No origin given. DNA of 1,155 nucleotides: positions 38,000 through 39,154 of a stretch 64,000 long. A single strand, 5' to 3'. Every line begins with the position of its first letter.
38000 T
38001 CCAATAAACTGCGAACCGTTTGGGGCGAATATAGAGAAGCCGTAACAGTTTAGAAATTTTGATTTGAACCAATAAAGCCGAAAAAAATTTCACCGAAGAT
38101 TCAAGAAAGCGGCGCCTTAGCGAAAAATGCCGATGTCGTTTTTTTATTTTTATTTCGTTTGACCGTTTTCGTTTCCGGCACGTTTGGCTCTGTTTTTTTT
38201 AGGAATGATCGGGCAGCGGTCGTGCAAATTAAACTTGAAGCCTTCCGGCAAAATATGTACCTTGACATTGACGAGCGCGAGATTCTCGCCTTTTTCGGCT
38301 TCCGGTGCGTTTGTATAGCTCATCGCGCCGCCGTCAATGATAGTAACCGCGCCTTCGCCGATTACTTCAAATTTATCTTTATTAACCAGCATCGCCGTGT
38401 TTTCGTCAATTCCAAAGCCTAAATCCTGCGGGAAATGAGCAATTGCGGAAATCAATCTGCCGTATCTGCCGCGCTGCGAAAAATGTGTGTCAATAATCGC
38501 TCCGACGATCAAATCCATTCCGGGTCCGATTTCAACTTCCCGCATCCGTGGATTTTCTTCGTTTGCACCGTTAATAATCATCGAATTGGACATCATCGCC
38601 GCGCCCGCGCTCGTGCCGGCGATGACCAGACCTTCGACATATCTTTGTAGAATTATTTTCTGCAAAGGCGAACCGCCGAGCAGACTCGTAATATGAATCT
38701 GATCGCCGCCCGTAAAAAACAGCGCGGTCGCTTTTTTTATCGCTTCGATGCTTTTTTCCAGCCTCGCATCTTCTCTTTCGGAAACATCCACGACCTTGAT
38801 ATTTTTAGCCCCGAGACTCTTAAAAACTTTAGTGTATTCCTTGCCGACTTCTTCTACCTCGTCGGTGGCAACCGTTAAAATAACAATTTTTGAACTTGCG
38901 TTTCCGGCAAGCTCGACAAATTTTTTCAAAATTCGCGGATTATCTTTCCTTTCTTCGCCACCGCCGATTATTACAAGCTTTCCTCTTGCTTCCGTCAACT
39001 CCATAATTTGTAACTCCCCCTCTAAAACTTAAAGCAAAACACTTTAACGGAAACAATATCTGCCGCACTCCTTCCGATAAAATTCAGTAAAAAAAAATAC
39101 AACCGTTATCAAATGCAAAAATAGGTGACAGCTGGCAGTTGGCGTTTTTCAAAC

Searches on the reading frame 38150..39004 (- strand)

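Call 68: search_protein_families(library=pfam, max_evalue=0.00001, proteins=[window:38150-39004:-])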
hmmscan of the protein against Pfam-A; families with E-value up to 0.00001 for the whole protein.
window:38150-39004:- (284 aa): 1 family
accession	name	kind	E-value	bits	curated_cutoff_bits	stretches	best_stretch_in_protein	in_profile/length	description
PF03575.23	Peptidase_S51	-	3.5e-24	86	23.9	1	10-215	1-206/206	Peptidase family S51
